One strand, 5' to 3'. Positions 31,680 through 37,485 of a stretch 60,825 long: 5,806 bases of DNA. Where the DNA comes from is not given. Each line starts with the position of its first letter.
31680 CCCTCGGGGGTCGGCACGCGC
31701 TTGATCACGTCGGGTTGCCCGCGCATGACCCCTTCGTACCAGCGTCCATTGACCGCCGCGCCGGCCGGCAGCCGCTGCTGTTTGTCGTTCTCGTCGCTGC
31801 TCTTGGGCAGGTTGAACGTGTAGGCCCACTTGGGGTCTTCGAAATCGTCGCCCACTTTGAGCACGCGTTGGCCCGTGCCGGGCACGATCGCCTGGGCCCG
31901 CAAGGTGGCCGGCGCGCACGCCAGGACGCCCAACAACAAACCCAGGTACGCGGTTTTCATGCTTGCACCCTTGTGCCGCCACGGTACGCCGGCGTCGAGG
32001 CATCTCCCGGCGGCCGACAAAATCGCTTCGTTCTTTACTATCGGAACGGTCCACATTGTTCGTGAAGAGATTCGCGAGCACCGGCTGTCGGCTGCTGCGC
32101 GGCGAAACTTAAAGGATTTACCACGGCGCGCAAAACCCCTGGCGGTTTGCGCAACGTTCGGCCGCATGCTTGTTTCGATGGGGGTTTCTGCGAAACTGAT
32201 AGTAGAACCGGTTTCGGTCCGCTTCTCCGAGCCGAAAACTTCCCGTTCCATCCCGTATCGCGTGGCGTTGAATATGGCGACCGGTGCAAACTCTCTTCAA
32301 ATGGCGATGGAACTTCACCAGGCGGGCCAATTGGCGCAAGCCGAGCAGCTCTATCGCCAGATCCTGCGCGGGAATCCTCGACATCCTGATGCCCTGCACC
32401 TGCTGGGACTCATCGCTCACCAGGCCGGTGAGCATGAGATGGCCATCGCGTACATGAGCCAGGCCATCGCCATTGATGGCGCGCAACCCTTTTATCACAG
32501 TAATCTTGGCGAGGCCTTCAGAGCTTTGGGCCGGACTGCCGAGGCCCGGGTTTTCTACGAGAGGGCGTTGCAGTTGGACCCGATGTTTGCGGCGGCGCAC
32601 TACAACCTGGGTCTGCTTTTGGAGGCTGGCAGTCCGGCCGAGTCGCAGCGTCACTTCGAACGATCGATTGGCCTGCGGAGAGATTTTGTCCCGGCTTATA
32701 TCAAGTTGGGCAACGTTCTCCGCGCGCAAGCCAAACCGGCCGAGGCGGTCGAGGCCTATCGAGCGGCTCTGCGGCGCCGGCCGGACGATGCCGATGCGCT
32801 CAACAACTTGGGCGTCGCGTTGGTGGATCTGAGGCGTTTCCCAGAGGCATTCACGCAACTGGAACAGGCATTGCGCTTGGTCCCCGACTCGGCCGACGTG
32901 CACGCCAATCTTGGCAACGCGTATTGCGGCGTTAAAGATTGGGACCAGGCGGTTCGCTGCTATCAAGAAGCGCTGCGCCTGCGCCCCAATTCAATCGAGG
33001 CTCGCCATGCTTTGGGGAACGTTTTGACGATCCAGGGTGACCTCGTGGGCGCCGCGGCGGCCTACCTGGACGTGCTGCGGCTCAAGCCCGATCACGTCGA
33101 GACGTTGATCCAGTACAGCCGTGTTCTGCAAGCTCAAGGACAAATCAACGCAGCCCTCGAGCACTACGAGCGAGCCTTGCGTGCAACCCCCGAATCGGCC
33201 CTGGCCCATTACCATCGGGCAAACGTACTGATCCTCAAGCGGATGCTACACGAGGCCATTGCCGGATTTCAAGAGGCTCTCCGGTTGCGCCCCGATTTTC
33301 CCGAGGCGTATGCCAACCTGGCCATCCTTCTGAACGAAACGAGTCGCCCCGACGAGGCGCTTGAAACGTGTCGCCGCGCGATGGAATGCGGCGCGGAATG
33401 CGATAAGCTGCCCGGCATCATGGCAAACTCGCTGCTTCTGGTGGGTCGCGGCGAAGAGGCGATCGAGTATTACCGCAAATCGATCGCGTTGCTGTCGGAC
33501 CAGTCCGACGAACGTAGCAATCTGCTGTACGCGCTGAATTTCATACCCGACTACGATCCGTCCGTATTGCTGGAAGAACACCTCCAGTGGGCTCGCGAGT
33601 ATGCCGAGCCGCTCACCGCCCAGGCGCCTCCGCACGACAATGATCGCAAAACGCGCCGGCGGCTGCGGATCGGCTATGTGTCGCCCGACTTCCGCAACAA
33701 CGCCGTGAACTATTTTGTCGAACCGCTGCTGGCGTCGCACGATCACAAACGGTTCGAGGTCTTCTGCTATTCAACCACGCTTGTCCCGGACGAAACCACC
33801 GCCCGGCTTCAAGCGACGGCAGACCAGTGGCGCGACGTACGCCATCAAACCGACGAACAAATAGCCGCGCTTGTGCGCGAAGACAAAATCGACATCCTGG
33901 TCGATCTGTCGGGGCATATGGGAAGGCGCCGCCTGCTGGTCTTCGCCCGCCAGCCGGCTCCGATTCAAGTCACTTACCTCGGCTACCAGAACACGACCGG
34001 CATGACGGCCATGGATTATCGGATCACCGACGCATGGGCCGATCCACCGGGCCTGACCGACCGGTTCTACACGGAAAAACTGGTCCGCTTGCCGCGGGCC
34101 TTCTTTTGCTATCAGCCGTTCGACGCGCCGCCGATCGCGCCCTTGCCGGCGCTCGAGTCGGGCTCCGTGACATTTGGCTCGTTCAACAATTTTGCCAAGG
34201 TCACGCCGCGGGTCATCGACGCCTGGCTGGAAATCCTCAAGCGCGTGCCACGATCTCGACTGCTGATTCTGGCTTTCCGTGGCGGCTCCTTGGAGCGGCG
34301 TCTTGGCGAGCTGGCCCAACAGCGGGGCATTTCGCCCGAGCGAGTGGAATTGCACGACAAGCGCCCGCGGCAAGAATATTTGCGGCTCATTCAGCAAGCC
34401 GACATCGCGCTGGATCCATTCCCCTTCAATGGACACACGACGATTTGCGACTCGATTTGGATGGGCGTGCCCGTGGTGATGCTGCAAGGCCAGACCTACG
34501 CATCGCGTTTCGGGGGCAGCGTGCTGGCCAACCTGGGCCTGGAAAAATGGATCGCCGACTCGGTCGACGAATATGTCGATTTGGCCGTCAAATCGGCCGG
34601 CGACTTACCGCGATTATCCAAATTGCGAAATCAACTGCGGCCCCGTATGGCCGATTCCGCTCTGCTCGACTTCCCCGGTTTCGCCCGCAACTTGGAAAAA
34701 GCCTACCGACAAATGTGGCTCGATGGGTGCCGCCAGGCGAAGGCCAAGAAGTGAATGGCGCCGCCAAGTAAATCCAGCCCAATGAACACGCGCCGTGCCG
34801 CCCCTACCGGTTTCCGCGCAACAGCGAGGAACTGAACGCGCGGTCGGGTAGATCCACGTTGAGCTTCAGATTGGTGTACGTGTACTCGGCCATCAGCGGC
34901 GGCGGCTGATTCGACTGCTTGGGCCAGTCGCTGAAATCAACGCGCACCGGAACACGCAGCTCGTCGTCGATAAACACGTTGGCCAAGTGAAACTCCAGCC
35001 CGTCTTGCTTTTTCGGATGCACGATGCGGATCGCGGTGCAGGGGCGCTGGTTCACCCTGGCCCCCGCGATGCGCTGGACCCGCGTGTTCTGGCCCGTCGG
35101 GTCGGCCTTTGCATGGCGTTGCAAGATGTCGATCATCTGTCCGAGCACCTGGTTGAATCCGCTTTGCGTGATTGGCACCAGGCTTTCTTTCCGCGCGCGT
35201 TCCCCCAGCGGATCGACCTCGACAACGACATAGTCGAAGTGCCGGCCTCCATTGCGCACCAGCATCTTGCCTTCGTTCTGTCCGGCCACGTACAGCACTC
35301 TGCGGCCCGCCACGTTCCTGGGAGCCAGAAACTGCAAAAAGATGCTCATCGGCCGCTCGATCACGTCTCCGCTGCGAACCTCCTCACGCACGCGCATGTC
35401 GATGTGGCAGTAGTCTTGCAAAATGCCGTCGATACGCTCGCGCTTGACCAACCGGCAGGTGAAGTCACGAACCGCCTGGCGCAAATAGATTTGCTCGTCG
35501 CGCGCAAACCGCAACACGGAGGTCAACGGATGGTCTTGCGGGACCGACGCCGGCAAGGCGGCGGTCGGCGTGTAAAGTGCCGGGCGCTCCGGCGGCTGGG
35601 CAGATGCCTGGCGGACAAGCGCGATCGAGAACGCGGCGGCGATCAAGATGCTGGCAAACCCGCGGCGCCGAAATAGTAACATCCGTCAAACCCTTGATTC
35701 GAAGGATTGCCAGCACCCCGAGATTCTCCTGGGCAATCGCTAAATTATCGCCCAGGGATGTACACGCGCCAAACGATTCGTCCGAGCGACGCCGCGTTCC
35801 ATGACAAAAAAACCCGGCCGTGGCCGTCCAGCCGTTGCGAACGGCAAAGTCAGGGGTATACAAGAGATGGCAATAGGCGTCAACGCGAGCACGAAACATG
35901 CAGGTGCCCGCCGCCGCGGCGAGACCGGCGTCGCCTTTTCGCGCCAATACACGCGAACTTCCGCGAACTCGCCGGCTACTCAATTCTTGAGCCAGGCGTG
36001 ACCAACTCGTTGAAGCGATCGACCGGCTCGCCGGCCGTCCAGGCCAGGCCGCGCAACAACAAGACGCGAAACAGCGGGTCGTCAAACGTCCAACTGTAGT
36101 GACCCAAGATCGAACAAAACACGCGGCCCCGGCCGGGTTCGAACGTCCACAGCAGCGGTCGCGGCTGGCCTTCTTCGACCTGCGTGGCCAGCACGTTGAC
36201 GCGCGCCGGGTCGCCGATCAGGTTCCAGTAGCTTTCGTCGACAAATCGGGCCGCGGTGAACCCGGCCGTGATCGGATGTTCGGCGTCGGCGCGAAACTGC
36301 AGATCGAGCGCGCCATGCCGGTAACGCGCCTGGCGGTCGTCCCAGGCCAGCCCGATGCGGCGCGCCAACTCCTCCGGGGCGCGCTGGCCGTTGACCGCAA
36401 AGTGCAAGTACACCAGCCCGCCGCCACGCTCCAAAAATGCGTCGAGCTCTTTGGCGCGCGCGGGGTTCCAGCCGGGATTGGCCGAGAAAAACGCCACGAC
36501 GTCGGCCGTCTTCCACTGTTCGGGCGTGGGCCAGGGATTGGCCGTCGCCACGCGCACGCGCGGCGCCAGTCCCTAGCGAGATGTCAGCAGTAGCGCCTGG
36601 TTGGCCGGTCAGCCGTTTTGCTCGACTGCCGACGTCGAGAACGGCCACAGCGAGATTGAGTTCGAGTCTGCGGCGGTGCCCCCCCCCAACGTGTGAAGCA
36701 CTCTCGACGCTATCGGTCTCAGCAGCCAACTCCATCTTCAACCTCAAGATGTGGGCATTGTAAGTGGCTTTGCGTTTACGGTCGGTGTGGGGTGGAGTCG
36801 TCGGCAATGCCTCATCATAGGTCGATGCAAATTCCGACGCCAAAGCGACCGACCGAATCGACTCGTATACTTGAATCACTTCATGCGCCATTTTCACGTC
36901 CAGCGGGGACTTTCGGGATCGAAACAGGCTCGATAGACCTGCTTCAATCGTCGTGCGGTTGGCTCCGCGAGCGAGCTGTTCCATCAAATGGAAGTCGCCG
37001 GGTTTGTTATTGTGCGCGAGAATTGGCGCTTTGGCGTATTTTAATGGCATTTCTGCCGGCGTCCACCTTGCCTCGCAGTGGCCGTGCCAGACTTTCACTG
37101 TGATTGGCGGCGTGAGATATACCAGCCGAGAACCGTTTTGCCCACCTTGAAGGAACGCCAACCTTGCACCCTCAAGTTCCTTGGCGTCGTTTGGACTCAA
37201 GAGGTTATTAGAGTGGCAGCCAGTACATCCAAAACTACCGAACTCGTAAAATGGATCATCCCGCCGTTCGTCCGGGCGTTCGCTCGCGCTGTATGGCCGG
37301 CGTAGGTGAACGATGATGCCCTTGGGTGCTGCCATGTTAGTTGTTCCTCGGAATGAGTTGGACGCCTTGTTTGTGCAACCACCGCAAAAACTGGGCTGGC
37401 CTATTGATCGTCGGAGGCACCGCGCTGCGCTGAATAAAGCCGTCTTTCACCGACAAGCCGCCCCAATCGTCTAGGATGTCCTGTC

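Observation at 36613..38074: Translationally coupled pair of uncharacterised Cys/His-motif genes (A then B): best candidate for an undescribed system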

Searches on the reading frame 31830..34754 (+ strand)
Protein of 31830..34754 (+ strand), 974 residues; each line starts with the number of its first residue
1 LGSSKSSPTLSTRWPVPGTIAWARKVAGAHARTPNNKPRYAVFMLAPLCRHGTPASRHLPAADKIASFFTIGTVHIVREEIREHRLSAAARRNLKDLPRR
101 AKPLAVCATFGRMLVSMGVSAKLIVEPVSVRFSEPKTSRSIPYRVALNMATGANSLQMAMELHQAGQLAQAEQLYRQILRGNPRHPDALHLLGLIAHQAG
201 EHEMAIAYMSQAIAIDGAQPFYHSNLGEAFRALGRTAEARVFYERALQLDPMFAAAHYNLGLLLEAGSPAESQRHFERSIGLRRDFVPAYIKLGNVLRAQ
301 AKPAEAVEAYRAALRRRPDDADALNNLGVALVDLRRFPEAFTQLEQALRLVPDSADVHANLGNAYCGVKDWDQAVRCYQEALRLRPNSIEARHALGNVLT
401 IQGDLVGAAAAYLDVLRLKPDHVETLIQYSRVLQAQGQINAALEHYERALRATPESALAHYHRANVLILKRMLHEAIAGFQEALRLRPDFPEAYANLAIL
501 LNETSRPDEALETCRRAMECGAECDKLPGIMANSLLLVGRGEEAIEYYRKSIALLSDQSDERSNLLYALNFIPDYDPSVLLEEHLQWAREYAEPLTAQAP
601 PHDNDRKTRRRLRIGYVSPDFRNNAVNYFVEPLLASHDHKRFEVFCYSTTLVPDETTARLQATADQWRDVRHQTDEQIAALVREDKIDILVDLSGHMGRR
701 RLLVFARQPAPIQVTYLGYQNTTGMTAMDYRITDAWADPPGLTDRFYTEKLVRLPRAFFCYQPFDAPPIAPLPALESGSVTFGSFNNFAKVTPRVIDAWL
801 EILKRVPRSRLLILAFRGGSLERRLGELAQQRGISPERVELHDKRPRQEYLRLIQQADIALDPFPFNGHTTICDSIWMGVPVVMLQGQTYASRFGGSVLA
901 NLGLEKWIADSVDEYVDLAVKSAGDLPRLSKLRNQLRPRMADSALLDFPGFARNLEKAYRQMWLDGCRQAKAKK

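Call 101: search_protein_families(library=pfam, proteins=[window:31830-34754:+], max_evalue=1)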
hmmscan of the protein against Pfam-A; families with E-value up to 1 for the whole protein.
window:31830-34754:+ (974 aa): 40 families (the best 25 are shown)
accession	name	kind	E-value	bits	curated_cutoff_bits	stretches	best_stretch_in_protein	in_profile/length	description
PF13844.12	Glyco_transf_41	-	8.4e-65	219.5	25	2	776-954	365-542/543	Glycosyl transferase family 41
PF00515.34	TPR_1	-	7.7e-60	196.9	27.8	10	355-387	1-33/34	Tetratricopeptide repeat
PF13414.12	TPR_11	-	8.3e-58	192.3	26.8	9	227-264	1-38/42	TPR repeat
PF07719.23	TPR_2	-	1.3e-56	184.5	27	9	355-387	1-33/34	Tetratricopeptide repeat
PF13432.12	TPR_16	-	3.8e-43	145.9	32.7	6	292-355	2-65/65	Tetratricopeptide repeat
PF13431.12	TPR_17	-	5.9e-43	142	24.4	8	480-512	2-34/34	Tetratricopeptide repeat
PF13181.12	TPR_8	-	1e-40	134.8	25.7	5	187-217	2-32/34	Tetratricopeptide repeat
PF13424.12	TPR_12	-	1.5e-37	128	30.1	8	289-350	5-74/77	Tetratricopeptide repeat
PF14559.12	TPR_19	-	8.2e-35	119.4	25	7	333-395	3-65/68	Tetratricopeptide repeat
PF13428.12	TPR_14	-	1.4e-33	112.4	23.5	8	289-328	3-42/44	Tetratricopeptide repeat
PF13176.12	TPR_7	-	8.7e-26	88.2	27.9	5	358-386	2-30/36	Tetratricopeptide repeat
PF13374.12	TPR_10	-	7.5e-23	80.2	27.5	6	321-350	2-31/42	Tetratricopeptide repeat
PF23914.1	TPR_CcmH_CycH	-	6.5e-18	65.5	42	4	309-420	38-152/158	Cytochrome c-type biogenesis protein H TPR domain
PF13429.12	TPR_15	-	5.6e-15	55.9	26.2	2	419-553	109-242/280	Tetratricopeptide repeat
PF13174.12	TPR_6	-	5e-13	49.2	26.3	2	226-251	6-31/33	Tetratricopeptide repeat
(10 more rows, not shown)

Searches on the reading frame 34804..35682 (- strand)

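Call 101: search_protein_families(library=pfam, proteins=[window:34804-35682:-], max_evalue=1)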
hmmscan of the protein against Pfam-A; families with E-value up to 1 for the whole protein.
window:34804-35682:- (292 aa): 2 families
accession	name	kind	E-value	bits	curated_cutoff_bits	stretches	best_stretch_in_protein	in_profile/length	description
PF07608.17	DUF1571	-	3.5e-52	177.3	27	1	71-285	1-201/208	Protein of unknown function (DUF1571)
PF17131.11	LolA_like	-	0.075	13.1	30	0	202-252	73-122/184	Outer membrane lipoprotein-sorting protein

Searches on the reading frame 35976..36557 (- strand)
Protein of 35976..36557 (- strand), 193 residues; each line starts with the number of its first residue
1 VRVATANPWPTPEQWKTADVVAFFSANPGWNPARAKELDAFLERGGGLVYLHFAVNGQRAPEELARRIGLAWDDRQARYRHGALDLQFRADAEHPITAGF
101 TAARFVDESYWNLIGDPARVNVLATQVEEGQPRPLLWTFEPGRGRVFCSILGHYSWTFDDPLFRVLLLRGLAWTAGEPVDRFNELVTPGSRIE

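Call 4: search_protein_families(library=pfam, proteins=[window:35976-36557:-], max_evalue=1)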
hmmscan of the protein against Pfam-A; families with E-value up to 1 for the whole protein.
window:35976-36557:- (193 aa): 3 families
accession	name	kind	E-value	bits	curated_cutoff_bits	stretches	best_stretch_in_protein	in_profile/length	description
PF06283.17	ThuA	-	8.8e-23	82.1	33.4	1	12-174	45-209/209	Trehalose utilisation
PF14258.12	DUF4350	-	0.0019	19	30.4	1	16-125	36-125/181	Domain of unknown function (DUF4350)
PF17810.6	Arg_decarb_HB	-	0.049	14.4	23.3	1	71-94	33-56/84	Arginine decarboxylase helical bundle domain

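Call 6: search_protein_families(library=ncbifam, proteins=[window:35976-36557:-], max_evalue=1)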
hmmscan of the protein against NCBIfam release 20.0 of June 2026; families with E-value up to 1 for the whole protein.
window:35976-36557:- (193 aa): 0 families

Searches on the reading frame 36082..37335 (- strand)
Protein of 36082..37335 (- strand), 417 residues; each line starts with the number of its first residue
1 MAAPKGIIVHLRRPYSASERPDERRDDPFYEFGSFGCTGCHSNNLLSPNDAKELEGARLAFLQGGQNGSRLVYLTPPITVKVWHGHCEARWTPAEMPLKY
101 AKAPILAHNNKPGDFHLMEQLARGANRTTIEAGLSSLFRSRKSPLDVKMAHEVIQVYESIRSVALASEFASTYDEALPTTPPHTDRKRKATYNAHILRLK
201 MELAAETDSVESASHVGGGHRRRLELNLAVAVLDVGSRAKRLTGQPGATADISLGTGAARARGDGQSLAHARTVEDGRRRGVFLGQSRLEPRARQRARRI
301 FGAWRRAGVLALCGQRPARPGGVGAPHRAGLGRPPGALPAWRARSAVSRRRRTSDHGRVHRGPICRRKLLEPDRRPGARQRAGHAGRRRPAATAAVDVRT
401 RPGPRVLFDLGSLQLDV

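Call 4: search_protein_families(library=pfam, proteins=[window:36082-37335:-], max_evalue=1)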
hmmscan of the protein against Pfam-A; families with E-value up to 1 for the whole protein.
window:36082-37335:- (417 aa): 0 families

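Call 5: search_protein_families(library=padloc, proteins=[window:36082-37335:-], max_evalue=1)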
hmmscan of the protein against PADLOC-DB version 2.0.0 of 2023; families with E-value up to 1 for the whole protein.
window:36082-37335:- (417 aa): 0 families

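Call 6: search_protein_families(library=ncbifam, proteins=[window:36082-37335:-], max_evalue=1)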
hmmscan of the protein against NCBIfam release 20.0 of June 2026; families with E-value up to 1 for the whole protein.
window:36082-37335:- (417 aa): 0 families
